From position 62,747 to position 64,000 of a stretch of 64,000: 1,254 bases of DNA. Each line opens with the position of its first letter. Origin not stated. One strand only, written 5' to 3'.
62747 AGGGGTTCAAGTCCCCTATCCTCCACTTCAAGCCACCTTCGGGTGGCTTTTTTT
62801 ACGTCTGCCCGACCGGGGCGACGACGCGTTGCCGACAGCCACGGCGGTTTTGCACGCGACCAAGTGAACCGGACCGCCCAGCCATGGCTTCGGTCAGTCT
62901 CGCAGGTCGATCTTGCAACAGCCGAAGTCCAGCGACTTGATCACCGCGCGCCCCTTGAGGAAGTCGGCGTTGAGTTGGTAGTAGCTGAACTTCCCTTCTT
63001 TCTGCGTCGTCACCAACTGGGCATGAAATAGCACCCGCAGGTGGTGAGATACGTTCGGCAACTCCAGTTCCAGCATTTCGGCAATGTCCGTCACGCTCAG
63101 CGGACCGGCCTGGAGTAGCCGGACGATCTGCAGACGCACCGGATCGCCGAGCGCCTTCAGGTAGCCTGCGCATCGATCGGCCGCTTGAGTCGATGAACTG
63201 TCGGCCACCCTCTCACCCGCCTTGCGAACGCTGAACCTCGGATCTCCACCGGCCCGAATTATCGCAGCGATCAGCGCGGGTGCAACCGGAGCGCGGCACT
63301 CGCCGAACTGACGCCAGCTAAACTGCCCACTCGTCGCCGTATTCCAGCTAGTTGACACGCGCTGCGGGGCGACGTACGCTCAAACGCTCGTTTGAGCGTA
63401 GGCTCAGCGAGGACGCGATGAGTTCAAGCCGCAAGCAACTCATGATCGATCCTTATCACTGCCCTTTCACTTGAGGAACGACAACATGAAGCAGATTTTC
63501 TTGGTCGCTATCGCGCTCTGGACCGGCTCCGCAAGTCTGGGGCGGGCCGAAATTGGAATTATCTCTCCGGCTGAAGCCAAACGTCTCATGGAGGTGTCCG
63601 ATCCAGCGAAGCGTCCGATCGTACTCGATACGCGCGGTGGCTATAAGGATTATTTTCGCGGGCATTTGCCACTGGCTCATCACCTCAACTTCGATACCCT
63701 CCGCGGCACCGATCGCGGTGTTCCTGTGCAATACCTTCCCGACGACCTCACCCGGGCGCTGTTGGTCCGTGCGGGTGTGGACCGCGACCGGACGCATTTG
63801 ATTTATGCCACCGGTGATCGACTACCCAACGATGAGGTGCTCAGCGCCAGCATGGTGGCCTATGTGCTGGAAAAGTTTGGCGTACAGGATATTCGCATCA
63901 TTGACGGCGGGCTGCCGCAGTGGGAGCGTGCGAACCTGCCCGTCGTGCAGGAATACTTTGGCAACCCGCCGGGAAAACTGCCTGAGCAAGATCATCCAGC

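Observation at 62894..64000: ArsR-family regulator, perfect 12-2-12 operator-like palindrome and divergent secreted rhodanese: a BigR/CstR-type sulfide or persulfide-responsive divergon?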

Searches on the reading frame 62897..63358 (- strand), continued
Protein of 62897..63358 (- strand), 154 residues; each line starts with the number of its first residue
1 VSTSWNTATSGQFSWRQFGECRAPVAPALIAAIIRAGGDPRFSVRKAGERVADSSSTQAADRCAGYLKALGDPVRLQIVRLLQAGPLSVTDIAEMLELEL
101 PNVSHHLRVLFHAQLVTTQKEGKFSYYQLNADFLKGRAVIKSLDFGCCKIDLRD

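Call 76: find_homologous_proteins(query=L034:8835-10265:+, max_evalue=1e-30)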
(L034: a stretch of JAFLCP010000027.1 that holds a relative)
Query L034:8835-10265:+ (477 aa): 8000 proteins with E <= 1e-30 among 8000 candidates; the best 120 are listed.
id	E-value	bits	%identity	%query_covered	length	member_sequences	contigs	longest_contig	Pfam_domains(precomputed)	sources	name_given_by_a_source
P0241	0.0e+0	1057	99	100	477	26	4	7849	PF00581.26,PF00753.34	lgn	-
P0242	9.5e-279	943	86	98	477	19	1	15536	PF00581.26,PF00753.34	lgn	-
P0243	2.1e-274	928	85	97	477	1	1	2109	PF00581.26,PF00753.34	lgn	-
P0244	3.7e-274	928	86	98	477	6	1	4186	PF00581.26,PF00753.34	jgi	jgi:hydroxyacylglutathione hydrolase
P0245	2.7e-273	925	85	97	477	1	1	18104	PF00581.26,PF00753.34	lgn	-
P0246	2.8e-273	925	86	97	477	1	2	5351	PF00581.26,PF00753.34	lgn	-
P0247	9.0e-273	923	85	97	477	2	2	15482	PF00581.26,PF00753.34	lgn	-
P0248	7.6e-271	917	85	100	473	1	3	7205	PF00581.26,PF00753.34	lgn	-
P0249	1.9e-270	915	85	100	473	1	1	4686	PF00581.26,PF00753.34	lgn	-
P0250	5.4e-270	914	84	100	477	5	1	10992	PF00581.26,PF00753.34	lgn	-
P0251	8.3e-270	913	85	100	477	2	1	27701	PF00581.26,PF00753.34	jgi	jgi:glyoxylase-like metal-dependent hydrolase (beta-lactamase superfamily II)/rhodanese-related sulf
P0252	2.2e-269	912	85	100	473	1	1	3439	PF00581.26,PF00753.34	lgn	-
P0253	2.5e-269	912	85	100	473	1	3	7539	PF00581.26,PF00753.34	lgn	-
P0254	4.8e-269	911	85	100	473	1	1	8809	PF00581.26,PF00753.34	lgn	-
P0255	6.4e-269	910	85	100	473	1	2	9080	PF00581.26,PF00753.34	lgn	-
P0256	2.5e-268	908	84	100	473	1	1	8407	PF00581.26,PF00753.34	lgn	-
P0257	1.3e-247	840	76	100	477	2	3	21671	PF00581.26,PF00753.34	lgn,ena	-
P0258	3.3e-243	826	75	100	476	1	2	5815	PF00581.26,PF00753.34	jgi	-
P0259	9.4e-243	824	74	100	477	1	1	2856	PF00581.26,PF00753.34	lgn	-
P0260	1.3e-239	814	74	100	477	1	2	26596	PF00581.26,PF00753.34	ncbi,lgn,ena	-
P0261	2.3e-239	813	74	100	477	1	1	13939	PF00581.26,PF00753.34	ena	-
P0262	8.5e-239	811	74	100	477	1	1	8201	PF00581.26,PF00753.34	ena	-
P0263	1.2e-238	811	74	100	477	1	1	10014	PF00581.26,PF00753.34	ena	-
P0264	1.1e-237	807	74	100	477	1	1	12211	PF00581.26,PF00753.34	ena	-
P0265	3.4e-236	802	73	100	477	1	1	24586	PF00581.26,PF00753.34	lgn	-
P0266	7.3e-236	801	73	100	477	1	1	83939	PF00581.26,PF00753.34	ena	-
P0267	2.2e-235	800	73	100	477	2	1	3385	PF00581.26,PF00753.34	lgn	-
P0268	8.0e-235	798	73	100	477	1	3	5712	PF00581.26,PF00753.34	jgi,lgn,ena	-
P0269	1.3e-234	797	72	100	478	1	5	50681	PF00581.26,PF00753.34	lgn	-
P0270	1.9e-234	797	72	100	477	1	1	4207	PF00581.26,PF00753.34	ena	-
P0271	2.6e-234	796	73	100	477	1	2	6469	PF00581.26,PF00753.34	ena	-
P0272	3.7e-234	796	72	100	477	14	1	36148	PF00581.26,PF00753.34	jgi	jgi:hydroxyacylglutathione hydrolase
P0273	3.9e-234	796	72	100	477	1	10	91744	PF00581.26,PF00753.34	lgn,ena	-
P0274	4.0e-234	796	72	100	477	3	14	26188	PF00581.26,PF00753.34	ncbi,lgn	-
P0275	4.4e-234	795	72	100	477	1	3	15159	PF00581.26,PF00753.34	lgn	-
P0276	4.5e-234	795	72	100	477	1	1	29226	PF00581.26,PF00753.34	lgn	-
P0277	6.6e-234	795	73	100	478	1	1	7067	PF00581.26,PF00753.34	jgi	-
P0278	7.2e-234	795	73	100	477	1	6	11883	PF00581.26,PF00753.34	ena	-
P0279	1.3e-233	794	72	100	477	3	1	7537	PF00581.26,PF00753.34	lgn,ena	-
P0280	2.3e-233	793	72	100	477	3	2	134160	PF00581.26,PF00753.34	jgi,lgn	jgi:hydroxyacylglutathione hydrolase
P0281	2.4e-233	793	72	99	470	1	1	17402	PF00581.26,PF00753.34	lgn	-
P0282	3.5e-233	793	72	100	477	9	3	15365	PF00581.26,PF00753.34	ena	-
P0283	9.1e-233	791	72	100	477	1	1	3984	PF00581.26,PF00753.34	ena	-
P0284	9.4e-233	791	73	100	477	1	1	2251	PF00581.26,PF00753.34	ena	-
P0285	9.7e-233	791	72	100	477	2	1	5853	PF00581.26,PF00753.34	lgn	-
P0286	1.1e-232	791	71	100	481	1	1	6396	PF00581.26,PF00753.34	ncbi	-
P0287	1.2e-232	791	72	100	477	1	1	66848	PF00581.26,PF00753.34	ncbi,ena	-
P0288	1.3e-232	791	74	97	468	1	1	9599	PF00581.26,PF00753.34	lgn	-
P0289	1.9e-232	790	71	100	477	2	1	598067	PF00581.26,PF00753.34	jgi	jgi:hydroxyacylglutathione hydrolase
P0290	2.0e-232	790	72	100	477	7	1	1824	PF00581.26,PF00753.34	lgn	-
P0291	2.4e-232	790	72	100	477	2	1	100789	PF00581.26,PF00753.34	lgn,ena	-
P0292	2.5e-232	790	71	100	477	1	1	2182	PF00581.26,PF00753.34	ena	-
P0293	3.6e-232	789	71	100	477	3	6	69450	PF00581.26,PF00753.34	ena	-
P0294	4.0e-232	789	72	100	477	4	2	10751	PF00581.26,PF00753.34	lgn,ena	-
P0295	4.2e-232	789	72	100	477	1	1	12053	PF00581.26,PF00753.34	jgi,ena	-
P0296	4.6e-232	789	72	100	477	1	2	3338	PF00581.26,PF00753.34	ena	-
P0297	4.7e-232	789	71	100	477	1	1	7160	PF00581.26,PF00753.34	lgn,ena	-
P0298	6.5e-232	788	71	100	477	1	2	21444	PF00581.26,PF00753.34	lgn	-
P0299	6.7e-232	788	72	100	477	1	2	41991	PF00581.26,PF00753.34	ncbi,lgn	-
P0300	8.5e-232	788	72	100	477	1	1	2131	PF00581.26,PF00753.34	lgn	-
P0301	8.6e-232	788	71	100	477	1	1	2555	PF00581.26,PF00753.34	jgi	-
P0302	1.8e-231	787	71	100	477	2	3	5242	PF00581.26,PF00753.34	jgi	jgi:glyoxylase-like metal-dependent hydrolase (beta-lactamase superfamily II)/rhodanese-related sulf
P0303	1.9e-231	787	73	100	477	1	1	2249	PF00581.26,PF00753.34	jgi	jgi:glyoxylase-like metal-dependent hydrolase (beta-lactamase superfamily II)/rhodanese-related sulf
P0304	1.9e-231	787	71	100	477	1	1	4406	PF00581.26,PF00753.34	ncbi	-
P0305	3.7e-231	786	71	100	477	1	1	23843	PF00581.26,PF00753.34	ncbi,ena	-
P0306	3.9e-231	786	72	100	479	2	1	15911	PF00581.26,PF00753.34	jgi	jgi:glyoxylase-like metal-dependent hydrolase (beta-lactamase superfamily II)/rhodanese-related sulf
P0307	7.7e-231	785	72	100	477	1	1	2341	PF00581.26,PF00753.34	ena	-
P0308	9.0e-231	785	73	99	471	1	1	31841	PF00581.26,PF00753.34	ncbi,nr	ncbi:MBL fold metallo-hydrolase [bacterium]|nr:MBL fold metallo-hydrolase [bacterium]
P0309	1.1e-230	784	74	97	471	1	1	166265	PF00581.26,PF00753.34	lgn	-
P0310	1.3e-230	784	71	100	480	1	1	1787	PF00581.26,PF00753.34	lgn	-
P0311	1.4e-230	784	70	100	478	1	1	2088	PF00581.26,PF00753.34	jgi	jgi:glyoxylase-like metal-dependent hydrolase (beta-lactamase superfamily II)/rhodanese-related sulf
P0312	1.5e-230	784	72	100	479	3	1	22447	PF00581.26,PF00753.34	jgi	jgi:glyoxylase-like metal-dependent hydrolase (beta-lactamase superfamily II)/rhodanese-related sulf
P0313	1.5e-230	784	71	100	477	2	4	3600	PF00581.26,PF00753.34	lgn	-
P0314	1.6e-230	784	71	100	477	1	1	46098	PF00581.26,PF00753.34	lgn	-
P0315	2.2e-230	783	71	100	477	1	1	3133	PF00581.26,PF00753.34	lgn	-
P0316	2.2e-230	783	71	100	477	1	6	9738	PF00581.26,PF00753.34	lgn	-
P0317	2.5e-230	783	71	100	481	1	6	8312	PF00581.26,PF00753.34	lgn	-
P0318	2.7e-230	783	72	100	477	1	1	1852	PF00581.26,PF00753.34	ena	-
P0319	3.7e-230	783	71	100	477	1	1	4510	PF00581.26,PF00753.34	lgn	-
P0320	4.0e-230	782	72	100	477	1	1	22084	PF00581.26,PF00753.34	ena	-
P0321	4.0e-230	782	71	100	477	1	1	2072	PF00581.26,PF00753.34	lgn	-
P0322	4.4e-230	782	71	100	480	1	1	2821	PF00581.26,PF00753.34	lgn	-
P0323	4.8e-230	782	71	100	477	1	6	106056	PF00581.26,PF00753.34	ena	-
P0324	6.2e-230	782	71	100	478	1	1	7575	PF00581.26,PF00753.34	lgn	-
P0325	6.4e-230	782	71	100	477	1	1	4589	PF00581.26,PF00753.34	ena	-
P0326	8.0e-230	781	72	100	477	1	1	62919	PF00581.26,PF00753.34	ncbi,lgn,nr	ncbi:MBL fold metallo-hydrolase [bacterium]|nr:MBL fold metallo-hydrolase [bacterium]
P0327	9.4e-230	781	71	100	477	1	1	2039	PF00581.26,PF00753.34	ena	-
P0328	1.1e-229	781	72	100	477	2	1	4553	PF00581.26,PF00753.34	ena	-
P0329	1.2e-229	781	70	100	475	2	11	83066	PF00581.26,PF00753.34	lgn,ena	-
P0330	1.3e-229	781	71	100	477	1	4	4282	PF00581.26,PF00753.34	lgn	-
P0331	1.4e-229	781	74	97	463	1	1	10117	PF00581.26,PF00753.34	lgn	-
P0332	1.5e-229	781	72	98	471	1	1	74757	PF00581.26,PF00753.34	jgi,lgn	jgi:glyoxylase-like metal-dependent hydrolase (beta-lactamase superfamily II)/rhodanese-related sulf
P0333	1.6e-229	780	71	100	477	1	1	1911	PF00581.26,PF00753.34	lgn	-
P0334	1.6e-229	780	71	100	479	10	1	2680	PF00581.26,PF00753.34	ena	-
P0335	1.7e-229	780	71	100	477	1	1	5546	PF00581.26,PF00753.34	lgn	-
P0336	1.8e-229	780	70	100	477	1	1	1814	PF00581.26,PF00753.34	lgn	-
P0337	2.1e-229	780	72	99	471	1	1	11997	PF00581.26,PF00753.34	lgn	-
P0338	3.8e-229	779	71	100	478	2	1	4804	PF00581.26,PF00753.34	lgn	-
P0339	3.8e-229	779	72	100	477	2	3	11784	PF00581.26,PF00753.34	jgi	jgi:hydroxyacylglutathione hydrolase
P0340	4.1e-229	779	70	100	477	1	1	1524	PF00581.26,PF00753.34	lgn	-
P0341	7.4e-229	778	71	100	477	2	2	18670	PF00581.26,PF00753.34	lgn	-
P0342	7.8e-229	778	71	100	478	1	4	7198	PF00581.26,PF00753.34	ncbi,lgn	-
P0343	8.3e-229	778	71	100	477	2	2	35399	PF00581.26,PF00753.34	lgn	-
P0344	1.1e-228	778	70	100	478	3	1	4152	PF00581.26,PF00753.34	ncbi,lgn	-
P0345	1.9e-228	777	74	97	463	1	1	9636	PF00581.26,PF00753.34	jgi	jgi:glyoxylase-like metal-dependent hydrolase (beta-lactamase superfamily II)/rhodanese-related sulf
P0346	2.1e-228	777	70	100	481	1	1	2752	PF00581.26,PF00753.34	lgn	-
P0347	2.7e-228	776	70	100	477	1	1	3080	PF00581.26,PF00753.34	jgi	jgi:glyoxylase-like metal-dependent hydrolase (beta-lactamase superfamily II)/rhodanese-related sulf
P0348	2.8e-228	776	73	97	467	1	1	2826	PF00581.26,PF00753.34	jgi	jgi:hydroxyacylglutathione hydrolase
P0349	2.8e-228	776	72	99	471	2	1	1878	PF00581.26,PF00753.34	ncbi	-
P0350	3.5e-228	776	71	100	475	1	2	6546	PF00581.26,PF00753.34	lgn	-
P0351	3.5e-228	776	71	100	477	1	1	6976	PF00581.26,PF00753.34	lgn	-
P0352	3.7e-228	776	70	100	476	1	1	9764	PF00581.26,PF00753.34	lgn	-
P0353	3.8e-228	776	70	100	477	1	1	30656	PF00581.26,PF00753.34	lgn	-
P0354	5.3e-228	775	72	100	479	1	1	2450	PF00581.26,PF00753.34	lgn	-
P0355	5.9e-228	775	72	97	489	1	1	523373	PF00581.26,PF00753.34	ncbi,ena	-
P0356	7.1e-228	775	71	99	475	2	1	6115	PF00581.26,PF00753.34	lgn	-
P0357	8.5e-228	775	70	100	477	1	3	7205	PF00581.26,PF00753.34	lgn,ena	-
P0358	9.7e-228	775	72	100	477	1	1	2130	PF00581.26,PF00753.34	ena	-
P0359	1.0e-227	775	71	100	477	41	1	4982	PF00581.26,PF00753.34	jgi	jgi:glyoxylase-like metal-dependent hydrolase (beta-lactamase superfamily II)/rhodanese-related sulf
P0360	1.3e-227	774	72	99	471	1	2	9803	PF00581.26,PF00753.34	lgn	-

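Call 77: find_encoding_contigs(protein=P0289, flank=5000, max_places=2)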
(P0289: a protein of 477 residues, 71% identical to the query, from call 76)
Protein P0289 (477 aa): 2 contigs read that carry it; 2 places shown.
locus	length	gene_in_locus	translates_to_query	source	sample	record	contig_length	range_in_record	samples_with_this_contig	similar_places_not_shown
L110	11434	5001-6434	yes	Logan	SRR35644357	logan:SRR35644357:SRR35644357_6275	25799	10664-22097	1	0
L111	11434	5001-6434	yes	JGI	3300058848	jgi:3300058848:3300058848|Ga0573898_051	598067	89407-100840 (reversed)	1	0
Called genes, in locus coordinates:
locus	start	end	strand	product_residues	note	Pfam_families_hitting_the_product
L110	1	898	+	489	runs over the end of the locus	PF07394:DUF1501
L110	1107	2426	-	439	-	PF01244:Peptidase_M19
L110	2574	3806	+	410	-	PF00149:Metallophos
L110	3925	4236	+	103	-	PF12840:HTH_20 (weak), PF01022:HTH_5 (weak)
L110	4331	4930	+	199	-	PF00581:Rhodanese, PF11127:YgaP-like_TM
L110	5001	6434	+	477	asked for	PF00753:Lactamase_B, PF00581:Rhodanese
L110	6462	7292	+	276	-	PF01925:TauE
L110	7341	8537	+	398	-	PF07992:Pyr_redox_2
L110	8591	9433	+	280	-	PF21342:SoxA-TsdA_cyt-c, PF13442:Cytochrome_CBB3, PF00034:Cytochrom_C (weak)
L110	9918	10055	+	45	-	-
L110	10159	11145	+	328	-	PF00990:GGDEF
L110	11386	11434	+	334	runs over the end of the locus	PF01850:PIN, PF01938:TRAM (weak)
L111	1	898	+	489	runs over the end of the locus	PF07394:DUF1501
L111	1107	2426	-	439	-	PF01244:Peptidase_M19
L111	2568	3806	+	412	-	PF00149:Metallophos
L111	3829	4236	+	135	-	PF12840:HTH_20 (weak), PF01022:HTH_5 (weak)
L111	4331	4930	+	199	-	PF00581:Rhodanese, PF11127:YgaP-like_TM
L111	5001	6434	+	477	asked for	PF00753:Lactamase_B, PF00581:Rhodanese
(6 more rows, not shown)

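Call 78: find_encoding_contigs(protein=P0355, flank=5000, max_places=2)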
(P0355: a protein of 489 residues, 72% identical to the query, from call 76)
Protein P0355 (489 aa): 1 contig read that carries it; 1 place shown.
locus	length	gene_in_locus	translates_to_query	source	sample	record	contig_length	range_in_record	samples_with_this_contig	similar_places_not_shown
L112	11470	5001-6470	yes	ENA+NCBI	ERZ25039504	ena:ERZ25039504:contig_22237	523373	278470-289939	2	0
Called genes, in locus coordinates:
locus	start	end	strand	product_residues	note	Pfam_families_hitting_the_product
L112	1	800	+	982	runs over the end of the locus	PF07635:PSCyt1, PF07583:PSCyt2, PF07587:PSD1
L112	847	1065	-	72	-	-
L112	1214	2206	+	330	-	PF07394:DUF1501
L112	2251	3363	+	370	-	PF01839:FG-GAP (faint), PF13517:FG-GAP_3 (weak)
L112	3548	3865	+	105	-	PF01022:HTH_5, PF12840:HTH_20, PF01978:TrmB (weak)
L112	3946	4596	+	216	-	PF00581:Rhodanese, PF11127:YgaP-like_TM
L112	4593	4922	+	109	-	PF00085:Thioredoxin, PF00578:AhpC-TSA (weak), PF13728:TraF (weak), PF13899:Thioredoxin_7 (weak), PF13098:Thioredoxin_2, PF13905:Thioredoxin_8 (faint), PF07449:HyaE (weak)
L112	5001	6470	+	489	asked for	PF00753:Lactamase_B, PF00581:Rhodanese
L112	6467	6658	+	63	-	-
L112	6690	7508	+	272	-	PF01925:TauE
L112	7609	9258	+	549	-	PF01135:PCMT (weak), PF01209:Ubie_methyltran, PF13489:Methyltransf_23, PF13847:Methyltransf_31, PF08241:Methyltransf_11, PF08242:Methyltransf_12, PF13649:Methyltransf_25, PF02635:DsrE, +2 more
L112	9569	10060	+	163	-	PF18854:baeRF_family10 (weak), PF10116:Host_attach, PF18856:baeRF_family12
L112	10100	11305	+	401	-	PF11563:Protoglobin, PF00512:HisKA, PF02518:HATPase_c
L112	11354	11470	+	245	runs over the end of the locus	PF00072:Response_reg, PF23198:PDE8A_N (faint), PF00072:Response_reg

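Call 79: find_encoding_contigs(protein=P0273, flank=5000, max_places=3)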
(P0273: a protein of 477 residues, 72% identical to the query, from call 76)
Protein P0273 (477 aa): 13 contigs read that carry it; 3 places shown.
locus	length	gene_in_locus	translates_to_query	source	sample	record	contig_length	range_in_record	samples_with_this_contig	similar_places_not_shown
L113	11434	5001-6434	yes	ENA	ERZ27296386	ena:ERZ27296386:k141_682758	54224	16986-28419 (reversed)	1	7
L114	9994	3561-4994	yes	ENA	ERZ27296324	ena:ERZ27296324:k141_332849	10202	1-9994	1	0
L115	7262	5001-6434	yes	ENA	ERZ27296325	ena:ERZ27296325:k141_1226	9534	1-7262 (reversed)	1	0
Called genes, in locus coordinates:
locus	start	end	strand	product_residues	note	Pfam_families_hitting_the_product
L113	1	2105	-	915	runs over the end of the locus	PF22422:MGH1-like_GH, PF03200:Glyco_hydro_63 (weak), PF22422:MGH1-like_GH (weak)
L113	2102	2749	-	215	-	-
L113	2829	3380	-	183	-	-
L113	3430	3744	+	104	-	PF12840:HTH_20 (weak), PF01022:HTH_5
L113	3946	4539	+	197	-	PF00581:Rhodanese, PF11127:YgaP-like_TM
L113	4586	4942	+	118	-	PF00085:Thioredoxin, PF00578:AhpC-TSA (weak), PF13098:Thioredoxin_2, PF13905:Thioredoxin_8 (faint), PF07449:HyaE (weak)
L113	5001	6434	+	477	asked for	PF00753:Lactamase_B, PF00581:Rhodanese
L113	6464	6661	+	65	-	-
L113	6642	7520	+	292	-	PF01925:TauE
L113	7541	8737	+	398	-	PF01266:DAO (faint), PF07992:Pyr_redox_2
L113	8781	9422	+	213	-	PF02635:DsrE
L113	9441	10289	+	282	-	PF21342:SoxA-TsdA_cyt-c, PF00034:Cytochrom_C (weak), PF13442:Cytochrome_CBB3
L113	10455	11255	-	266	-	PF08448:PAS_4, PF13426:PAS_9, PF12833:HTH_18, PF00165:HTH_AraC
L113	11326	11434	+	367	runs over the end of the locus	PF02746:MR_MLE_N, PF13378:MR_MLE_C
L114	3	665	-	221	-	?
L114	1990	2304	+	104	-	PF12840:HTH_20 (weak), PF01022:HTH_5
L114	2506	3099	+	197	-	PF00581:Rhodanese, PF11127:YgaP-like_TM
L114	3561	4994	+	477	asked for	PF00753:Lactamase_B, PF00581:Rhodanese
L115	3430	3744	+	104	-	PF12840:HTH_20 (weak), PF01022:HTH_5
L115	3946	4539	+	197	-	PF00581:Rhodanese, PF11127:YgaP-like_TM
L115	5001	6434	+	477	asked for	PF00753:Lactamase_B, PF00581:Rhodanese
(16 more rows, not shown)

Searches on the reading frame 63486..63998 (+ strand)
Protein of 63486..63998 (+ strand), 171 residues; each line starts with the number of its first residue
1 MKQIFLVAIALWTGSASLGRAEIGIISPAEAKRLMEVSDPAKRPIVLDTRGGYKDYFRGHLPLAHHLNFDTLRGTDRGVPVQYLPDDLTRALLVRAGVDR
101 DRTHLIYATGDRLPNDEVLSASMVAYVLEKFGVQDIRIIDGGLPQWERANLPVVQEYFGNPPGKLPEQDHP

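Call 7: search_protein_families(library=pfam, proteins=[window:63486-63998:+], max_evalue=0.01)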
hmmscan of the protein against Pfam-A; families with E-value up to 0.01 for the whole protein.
window:63486-63998:+ (171 aa): 1 family
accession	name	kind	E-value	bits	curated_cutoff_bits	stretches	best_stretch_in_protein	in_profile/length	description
PF00581.25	Rhodanese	-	1.7e-07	32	22.2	1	27-148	1-101/102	Rhodanese-like domain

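Call 8: search_protein_families(library=ncbifam, proteins=[window:63486-63998:+], max_evalue=0.01)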
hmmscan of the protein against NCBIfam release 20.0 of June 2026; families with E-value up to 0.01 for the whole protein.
window:63486-63998:+ (171 aa): 1 family
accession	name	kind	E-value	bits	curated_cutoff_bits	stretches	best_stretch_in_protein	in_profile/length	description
NF008557.0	PRK11493.1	equivalog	3.6e-09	36.1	250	1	48-156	34-136/281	3-mercaptopyruvate sulfurtransferase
